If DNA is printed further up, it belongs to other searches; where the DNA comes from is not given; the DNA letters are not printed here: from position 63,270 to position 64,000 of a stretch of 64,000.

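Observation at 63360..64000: Unannotated ORF at the window edge encoding a eukaryote-type carnitine/choline acyltransferase N-terminus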

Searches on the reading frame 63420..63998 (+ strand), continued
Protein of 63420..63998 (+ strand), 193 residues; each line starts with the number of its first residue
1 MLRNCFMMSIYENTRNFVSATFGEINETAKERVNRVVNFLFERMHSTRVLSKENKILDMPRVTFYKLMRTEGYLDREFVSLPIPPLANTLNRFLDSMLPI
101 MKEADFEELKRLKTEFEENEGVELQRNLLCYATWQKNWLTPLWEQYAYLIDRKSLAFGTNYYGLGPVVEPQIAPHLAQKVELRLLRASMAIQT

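Call 32: find_encoding_contigs(protein=P0096, flank=6000, max_places=2)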
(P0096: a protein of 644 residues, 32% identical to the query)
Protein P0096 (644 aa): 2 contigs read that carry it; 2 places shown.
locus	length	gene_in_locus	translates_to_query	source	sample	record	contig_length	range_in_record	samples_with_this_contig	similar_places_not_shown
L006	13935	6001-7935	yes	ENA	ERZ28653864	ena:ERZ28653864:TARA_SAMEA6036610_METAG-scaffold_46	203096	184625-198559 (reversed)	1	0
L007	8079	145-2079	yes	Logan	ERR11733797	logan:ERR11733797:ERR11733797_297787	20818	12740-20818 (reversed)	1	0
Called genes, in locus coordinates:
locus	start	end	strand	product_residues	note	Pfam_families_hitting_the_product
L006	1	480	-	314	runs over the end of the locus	PF13229:Beta_helix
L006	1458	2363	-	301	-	-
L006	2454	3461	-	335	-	PF01595:CNNM, PF00571:CBS (faint)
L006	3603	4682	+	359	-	PF02275:CBAH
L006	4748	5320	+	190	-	PF00160:Pro_isomerase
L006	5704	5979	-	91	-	-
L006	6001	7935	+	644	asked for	PF00755:Carn_acyltransf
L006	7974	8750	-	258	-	PF28261:CT_504-like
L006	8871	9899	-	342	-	PF00044:Gp_dh_N, PF02800:Gp_dh_C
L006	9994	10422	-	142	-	PF01196:Ribosomal_L17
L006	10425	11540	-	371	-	PF01193:RNA_pol_L, PF01000:RNA_pol_A_bac, PF03118:RNA_pol_A_CTD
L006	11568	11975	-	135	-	PF00411:Ribosomal_S11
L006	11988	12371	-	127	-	PF00416:Ribosomal_S13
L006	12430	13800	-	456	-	PF00344:SecY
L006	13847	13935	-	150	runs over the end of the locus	PF00828:Ribosomal_L27A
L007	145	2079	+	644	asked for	PF00755:Carn_acyltransf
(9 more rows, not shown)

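Call 33: find_encoding_contigs(protein=P0005, flank=6000, max_places=2)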
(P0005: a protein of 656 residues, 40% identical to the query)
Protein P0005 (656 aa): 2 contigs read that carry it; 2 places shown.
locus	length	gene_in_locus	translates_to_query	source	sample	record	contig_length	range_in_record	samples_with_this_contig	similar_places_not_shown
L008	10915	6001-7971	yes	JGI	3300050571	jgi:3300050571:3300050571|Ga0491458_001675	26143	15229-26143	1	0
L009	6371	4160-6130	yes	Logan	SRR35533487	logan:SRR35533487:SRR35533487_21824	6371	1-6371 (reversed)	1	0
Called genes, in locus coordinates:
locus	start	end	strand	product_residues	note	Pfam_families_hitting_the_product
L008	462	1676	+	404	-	-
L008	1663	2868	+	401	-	-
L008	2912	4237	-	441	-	PF00919:UPF0004, PF04055:Radical_SAM, PF01938:TRAM (faint)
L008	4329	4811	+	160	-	PF03653:UPF0093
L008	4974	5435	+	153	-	PF00572:Ribosomal_L13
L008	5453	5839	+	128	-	PF00380:Ribosomal_S9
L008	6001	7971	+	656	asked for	PF00755:Carn_acyltransf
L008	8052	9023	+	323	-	PF00069:Pkinase, PF07714:PK_Tyr_Ser-Thr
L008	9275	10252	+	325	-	PF00069:Pkinase, PF07714:PK_Tyr_Ser-Thr, PF14531:Kinase-like (weak)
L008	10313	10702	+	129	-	-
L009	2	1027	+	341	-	?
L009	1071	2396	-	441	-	PF00919:UPF0004, PF04055:Radical_SAM, PF01938:TRAM (faint)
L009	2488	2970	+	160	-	PF03653:UPF0093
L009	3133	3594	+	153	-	PF00572:Ribosomal_L13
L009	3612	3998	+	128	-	PF00380:Ribosomal_S9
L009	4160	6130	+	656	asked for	PF00755:Carn_acyltransf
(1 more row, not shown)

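Call 34: find_encoding_contigs(protein=P0046, flank=6000, max_places=2)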
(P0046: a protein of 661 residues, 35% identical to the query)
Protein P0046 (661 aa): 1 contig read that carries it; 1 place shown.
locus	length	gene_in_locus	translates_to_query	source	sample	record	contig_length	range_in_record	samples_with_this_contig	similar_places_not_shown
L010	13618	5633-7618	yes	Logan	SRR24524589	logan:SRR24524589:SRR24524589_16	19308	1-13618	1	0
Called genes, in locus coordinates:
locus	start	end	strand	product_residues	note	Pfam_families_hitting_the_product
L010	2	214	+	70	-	?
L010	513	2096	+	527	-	PF20656:MS_N, PF01274:MS_TIM-barrel, PF20659:MS_C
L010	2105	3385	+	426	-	PF00463:ICL, PF13714:PEP_mutase, PF00463:ICL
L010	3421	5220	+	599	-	PF00005:ABC_tran, PF02463:SMC_N (faint), PF03193:RsgA_GTPase (faint), PF13555:AAA_29 (faint), PF13304:AAA_21 (faint), PF13401:AAA_22 (faint), PF12848:ABC_tran_Xtn, PF00005:ABC_tran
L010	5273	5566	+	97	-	-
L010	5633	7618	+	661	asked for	PF00755:Carn_acyltransf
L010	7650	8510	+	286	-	PF01641:SelR, PF01625:PMSR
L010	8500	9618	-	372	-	PF02353:CMAS, PF05175:MTS (weak), PF13489:Methyltransf_23, PF01728:FtsJ, PF08241:Methyltransf_11, PF08242:Methyltransf_12, PF13649:Methyltransf_25, PF13847:Methyltransf_31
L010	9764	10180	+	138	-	PF26390:MamS_MamX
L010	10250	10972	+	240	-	PF01479:S4, PF00849:PseudoU_synth_2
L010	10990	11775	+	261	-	PF00646:F-box (weak), PF12937:F-box-like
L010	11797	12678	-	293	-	PF05150:Legionella_OMP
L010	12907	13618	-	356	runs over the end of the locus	PF05150:Legionella_OMP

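Call 35: find_encoding_contigs(protein=P0158, flank=8000, max_places=2)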
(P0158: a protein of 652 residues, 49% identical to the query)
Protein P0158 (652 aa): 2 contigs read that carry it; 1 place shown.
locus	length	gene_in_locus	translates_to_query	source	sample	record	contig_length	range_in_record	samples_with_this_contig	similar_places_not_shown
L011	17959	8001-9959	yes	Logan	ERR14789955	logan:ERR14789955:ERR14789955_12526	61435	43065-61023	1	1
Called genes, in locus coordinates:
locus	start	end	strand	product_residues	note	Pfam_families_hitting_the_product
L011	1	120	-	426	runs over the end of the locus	-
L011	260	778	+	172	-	-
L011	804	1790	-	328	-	-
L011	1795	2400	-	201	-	-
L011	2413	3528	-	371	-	PF00487:FA_desaturase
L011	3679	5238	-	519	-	PF03219:TLC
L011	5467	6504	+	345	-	PF00892:EamA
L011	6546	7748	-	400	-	-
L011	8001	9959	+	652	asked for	PF00755:Carn_acyltransf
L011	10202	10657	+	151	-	PF22381:Staph_reg_Sar_Rot, PF22166:WHD_ArnR1 (weak), PF01047:MarR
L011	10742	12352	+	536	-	PF07690:MFS_1, PF05977:MFS_3 (weak), PF07690:MFS_1 (weak)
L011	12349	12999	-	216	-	PF00702:Hydrolase, PF13419:HAD_2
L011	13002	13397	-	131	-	PF02600:DsbB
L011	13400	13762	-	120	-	-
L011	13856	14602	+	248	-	PF11019:DUF2608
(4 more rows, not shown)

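Call 36: find_encoding_contigs(protein=P0227, flank=6000, max_places=1)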
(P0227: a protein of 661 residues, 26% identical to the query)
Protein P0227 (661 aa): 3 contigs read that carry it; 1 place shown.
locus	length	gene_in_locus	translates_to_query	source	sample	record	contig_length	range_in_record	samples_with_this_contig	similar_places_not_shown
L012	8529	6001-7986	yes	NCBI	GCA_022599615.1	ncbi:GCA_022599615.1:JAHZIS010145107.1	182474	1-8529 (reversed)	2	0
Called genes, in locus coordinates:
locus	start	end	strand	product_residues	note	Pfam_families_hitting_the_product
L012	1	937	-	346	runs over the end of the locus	PF00056:Ldh_1_N, PF02866:Ldh_1_C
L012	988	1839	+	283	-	PF00551:Formyl_trans_N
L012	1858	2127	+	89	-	PF01722:BolA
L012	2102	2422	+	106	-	PF00462:Glutaredoxin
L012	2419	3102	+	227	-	PF02592:Vut_1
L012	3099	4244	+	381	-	PF01702:TGT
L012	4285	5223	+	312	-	PF00892:EamA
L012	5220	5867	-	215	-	-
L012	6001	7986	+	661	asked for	PF00755:Carn_acyltransf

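Call 37: search_protein_families(library=ncbifam, proteins=[P0153, L001:12169-12624:+, L001:12737-14320:+], max_evalue=0.001)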
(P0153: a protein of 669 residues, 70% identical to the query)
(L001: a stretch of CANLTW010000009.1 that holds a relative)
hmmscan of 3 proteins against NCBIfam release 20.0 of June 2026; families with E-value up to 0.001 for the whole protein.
P0153 (669 aa): 0 families

L001:12169-12624:+ (151 aa): 10 families
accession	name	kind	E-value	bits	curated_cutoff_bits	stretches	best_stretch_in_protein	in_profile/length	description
NF053777.1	Saro0803TransReg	equivalog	2.4e-11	43.5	200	1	27-145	22-137/140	Saro_0803 family transcriptional regulator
NF041230.1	BagL_FevM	exception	2.4e-10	40.6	230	1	10-147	10-142/145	MarR family transcriptional regulator BagL/FevM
NF045593.1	bilirub_TF_BilQ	equivalog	6.2e-10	38.9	125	1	31-149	19-134/135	bilirubin utilization transcriptional regulator BilQ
NF052638.1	TransRegOhrRVib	equivalog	1.6e-09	37.7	200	1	24-130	19-121/141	transcriptional regulator OhrR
NF002926.0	PRK03573.1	equivalog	4.4e-08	33.2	120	1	25-147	14-134/144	transcriptional regulator SlyA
TIGR02337.1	HpaR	equivalog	5.2e-08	32.8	121.2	1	32-124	18-106/130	homoprotocatechuate degradation operon regulator HpaR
NF008565.1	PRK11512.1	equivalog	1.3e-07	31.7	240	1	19-124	17-118/144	multiple antibiotic resistance transcriptional regulator MarR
TIGR01889.1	Staph_reg_Sar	paralog_domain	2e-06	28.1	62.6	1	25-123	8-106/109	staphylococcal accessory regulator family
NF052438.1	TransRegRv0880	equivalog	1.8e-05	24.6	220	1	57-142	45-130/143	Rv0880 family HTH-type transcriptional regulator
NF010349.0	PRK13777.1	equivalog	9.2e-05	21.9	153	1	52-146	49-145/190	HTH-type transcriptional regulator Hpr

L001:12737-14320:+ (527 aa): 4 families
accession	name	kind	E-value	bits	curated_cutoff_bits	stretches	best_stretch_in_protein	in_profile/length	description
NF006386.0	PRK08633.1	equivalog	4.6e-59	200.1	1221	1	12-424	8-430/1147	acyl-[ACP]--phospholipid O-acyltransferase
NF005291.0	PRK06814.1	equivalog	1.7e-38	132.2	1349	1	15-424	13-442/1140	acyl-[ACP]--phospholipid O-acyltransferase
TIGR00900.1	2A0121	subfamily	5e-21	75.4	319.6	1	15-368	1-353/364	H+ Antiporter protein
NF008397.0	PRK11195.1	equivalog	4.3e-14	52.4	297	1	13-351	3-343/414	lysophospholipid transporter LplT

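Call 44: find_encoding_contigs(protein=P0138, flank=6000, max_places=1)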
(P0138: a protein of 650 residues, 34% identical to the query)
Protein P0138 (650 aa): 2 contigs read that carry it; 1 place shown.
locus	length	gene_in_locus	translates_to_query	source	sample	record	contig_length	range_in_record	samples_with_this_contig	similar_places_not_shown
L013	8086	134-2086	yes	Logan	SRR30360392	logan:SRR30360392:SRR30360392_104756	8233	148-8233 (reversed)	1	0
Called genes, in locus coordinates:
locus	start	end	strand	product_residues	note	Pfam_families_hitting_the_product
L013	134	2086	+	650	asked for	PF00755:Carn_acyltransf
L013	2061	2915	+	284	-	PF01641:SelR, PF01625:PMSR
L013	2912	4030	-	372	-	PF02353:CMAS, PF13489:Methyltransf_23, PF01728:FtsJ, PF05175:MTS (weak), PF08241:Methyltransf_11, PF08242:Methyltransf_12, PF13649:Methyltransf_25, PF13847:Methyltransf_31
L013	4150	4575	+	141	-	-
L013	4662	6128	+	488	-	-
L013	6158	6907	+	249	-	PF01479:S4, PF00849:PseudoU_synth_2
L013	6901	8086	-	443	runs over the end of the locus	?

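Call 45: find_encoding_contigs(protein=P0114, flank=6000, max_places=1)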
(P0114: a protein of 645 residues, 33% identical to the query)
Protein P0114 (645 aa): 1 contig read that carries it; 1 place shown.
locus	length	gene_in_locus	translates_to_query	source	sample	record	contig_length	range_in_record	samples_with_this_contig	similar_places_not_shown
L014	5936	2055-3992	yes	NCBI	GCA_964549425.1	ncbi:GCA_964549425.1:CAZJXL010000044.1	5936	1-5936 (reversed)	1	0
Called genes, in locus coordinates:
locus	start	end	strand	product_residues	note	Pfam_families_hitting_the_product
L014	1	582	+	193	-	?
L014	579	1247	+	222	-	PF05013:FGase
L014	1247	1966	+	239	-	PF03412:Peptidase_C39 (faint), PF13529:Peptidase_C39_2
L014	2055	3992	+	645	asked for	PF00755:Carn_acyltransf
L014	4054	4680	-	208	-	-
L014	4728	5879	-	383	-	PF00890:FAD_binding_2 (weak), PF01266:DAO (faint), PF01494:FAD_binding_3 (faint), PF03486:HI0933_like (faint), PF05834:Lycopene_cycl (faint), PF12831:FAD_oxidored (weak), PF22578:GGR_cat (weak)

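Call 46: find_encoding_contigs(protein=P0144, flank=6000, max_places=1)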
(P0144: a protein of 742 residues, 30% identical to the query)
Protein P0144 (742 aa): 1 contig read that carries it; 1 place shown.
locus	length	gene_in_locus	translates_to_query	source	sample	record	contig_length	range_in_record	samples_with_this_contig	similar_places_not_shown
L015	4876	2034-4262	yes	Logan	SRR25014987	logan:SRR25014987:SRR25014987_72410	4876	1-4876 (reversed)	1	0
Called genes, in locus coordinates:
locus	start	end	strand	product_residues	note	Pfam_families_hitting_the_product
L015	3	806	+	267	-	?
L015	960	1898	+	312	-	PF01584:CheW, PF00072:Response_reg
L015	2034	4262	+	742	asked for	PF00755:Carn_acyltransf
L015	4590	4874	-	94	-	?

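Call 53: search_solved_structures(query=L003:1201-2100:+, show_alignments=5)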
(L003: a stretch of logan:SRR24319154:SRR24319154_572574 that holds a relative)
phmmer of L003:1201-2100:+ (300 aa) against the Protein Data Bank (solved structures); distinct sequences matched with E-value up to 0.001: 15.
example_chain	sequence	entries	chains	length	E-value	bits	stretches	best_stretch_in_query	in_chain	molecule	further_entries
1nm8_A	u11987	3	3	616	1.2e-39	139.7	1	64-275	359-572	Carnitine O-acetyltransferase | carnitine acetyltransferase isoform 2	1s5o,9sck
1t7n_A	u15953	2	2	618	1.5e-37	132.8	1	64-276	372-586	Carnitine acetyltransferase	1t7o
2h3w_A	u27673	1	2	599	3.7e-37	131.5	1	64-276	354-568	carnitine acetyltransferase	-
1t7q_A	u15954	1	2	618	1e-36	130.1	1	64-276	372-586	Carnitine acetyltransferase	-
1ndb_A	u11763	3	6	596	2.3e-36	128.9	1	64-276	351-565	Carnitine Acetyltransferase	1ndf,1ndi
2h3p_A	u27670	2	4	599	2.4e-36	128.9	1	64-276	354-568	carnitine acetyltransferase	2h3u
1xmd_A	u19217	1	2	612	1.7e-28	103.2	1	5-299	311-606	Peroxisomal carnitine O-octanoyltransferase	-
1xmc_A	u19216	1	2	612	2.1e-28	102.8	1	5-299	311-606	Peroxisomal carnitine O-octanoyltransferase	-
1xl7_A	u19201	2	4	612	2.1e-28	102.8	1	5-299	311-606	Peroxisomal carnitine O-octanoyltransferase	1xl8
1t1u_A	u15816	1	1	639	1.8e-27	99.8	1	1-298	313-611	Choline O-acetyltransferase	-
1q6x_A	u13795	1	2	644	1.8e-27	99.8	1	1-298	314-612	choline O-acetyltransferase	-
4eyw_A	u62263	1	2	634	2.9e-26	95.8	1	1-285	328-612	Carnitine O-palmitoyltransferase 2, mitochondrial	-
2h4t_A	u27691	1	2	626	3e-26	95.8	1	1-285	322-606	Carnitine O-palmitoyltransferase II, mitochondrial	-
2deb_A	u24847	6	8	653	3.1e-26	95.7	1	1-285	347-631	Carnitine O-palmitoyltransferase II, mitochondrial | Carnitine O-palmitoyltransferase 2 | Carnitine O-palmitoyltransferase 2, mitochondrial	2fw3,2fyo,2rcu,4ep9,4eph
2fy2_A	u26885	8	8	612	3.9e-26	95.4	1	64-297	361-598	Choline O-acetyltransferase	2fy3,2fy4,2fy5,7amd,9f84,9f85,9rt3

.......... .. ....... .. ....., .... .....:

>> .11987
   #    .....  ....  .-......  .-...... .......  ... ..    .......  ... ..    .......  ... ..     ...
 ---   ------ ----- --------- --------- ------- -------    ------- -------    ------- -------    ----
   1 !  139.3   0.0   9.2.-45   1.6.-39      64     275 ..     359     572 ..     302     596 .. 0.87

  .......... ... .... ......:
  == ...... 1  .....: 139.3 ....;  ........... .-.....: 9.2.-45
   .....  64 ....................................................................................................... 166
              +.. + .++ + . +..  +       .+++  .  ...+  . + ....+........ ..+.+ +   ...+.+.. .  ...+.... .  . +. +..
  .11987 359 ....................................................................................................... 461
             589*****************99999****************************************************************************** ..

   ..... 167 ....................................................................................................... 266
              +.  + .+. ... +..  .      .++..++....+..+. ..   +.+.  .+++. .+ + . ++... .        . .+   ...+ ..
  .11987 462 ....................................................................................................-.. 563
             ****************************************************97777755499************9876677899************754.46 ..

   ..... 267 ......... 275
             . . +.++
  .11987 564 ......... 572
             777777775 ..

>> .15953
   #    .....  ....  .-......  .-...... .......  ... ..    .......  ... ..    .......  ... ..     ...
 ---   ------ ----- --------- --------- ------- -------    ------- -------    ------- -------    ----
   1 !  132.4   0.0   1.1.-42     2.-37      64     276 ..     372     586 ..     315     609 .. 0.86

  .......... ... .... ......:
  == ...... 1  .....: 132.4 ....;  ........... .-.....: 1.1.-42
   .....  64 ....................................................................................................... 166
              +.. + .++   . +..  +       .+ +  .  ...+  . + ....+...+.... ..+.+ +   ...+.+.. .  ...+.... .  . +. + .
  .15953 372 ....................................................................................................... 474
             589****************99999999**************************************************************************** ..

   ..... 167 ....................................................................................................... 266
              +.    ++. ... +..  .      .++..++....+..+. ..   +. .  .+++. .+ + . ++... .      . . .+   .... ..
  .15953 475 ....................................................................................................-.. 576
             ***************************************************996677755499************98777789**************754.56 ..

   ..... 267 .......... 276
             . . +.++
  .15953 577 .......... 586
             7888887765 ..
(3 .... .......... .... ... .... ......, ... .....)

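Call 59: predict_structure(alignment_id=A2)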
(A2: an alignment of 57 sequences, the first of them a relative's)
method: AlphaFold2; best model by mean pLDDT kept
length: 669 residues; sequences in the alignment: 57
mean_pLDDT: 89.3   pTM: 0.85
mean pLDDT of the five models: 89.3, 88.5, 88.1, 87.3, 86.7
residues with pLDDT >= 90: 486; 70-90: 93; 50-70: 69; < 50: 21
segments of 3 or more residues with pLDDT < 50: 1-3, 64-79
pLDDT, mean of each block of 10 residues (from residue 1): 59 69 68 68 68 64 46 45 57 67 95 96 97 95 89 84 91 94 93 93 98 95 79 76 95 96 97 97 97 96 85 98 98 98 98 96 97 98 95 88 95 97 96 96 98 97 96 97 98 98 94 88 96 98 98 97 93 94 94 94 91 90 95 95 93 98 98
secondary structure, 60 per line:
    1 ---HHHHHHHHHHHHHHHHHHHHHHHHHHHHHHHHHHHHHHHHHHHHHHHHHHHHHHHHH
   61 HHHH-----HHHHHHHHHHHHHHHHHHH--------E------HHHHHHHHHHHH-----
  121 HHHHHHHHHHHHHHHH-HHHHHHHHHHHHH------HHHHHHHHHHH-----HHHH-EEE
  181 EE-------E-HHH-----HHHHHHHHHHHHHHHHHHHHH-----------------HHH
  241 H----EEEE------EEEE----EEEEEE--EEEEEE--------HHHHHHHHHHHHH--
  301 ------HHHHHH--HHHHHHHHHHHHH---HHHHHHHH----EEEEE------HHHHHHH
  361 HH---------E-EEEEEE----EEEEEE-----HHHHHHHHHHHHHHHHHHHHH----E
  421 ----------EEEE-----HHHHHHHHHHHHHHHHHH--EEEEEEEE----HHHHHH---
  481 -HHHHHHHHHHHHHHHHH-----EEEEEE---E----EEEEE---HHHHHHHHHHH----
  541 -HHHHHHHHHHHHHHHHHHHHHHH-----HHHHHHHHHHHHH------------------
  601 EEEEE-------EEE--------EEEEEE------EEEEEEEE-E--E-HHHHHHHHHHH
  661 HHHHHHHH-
elements in order: H4-64 H70-88 H104-115 H121-136 H138-150 H157-167 H173-176 E178-182 H200-220 H238-241 E246-249 E256-259 E264-269 E272-277 H286-298 H307-312 H315-327 H331-338 E343-347 H354-362 E374-379 E384-389 H395-415 E431-434 H440-457 E460-467 H472-477 H482-498 E504-509 E518-522 H526-536 H542-564 H570-582 E601-605 E613-615 E624-629 E636-643 H650-668
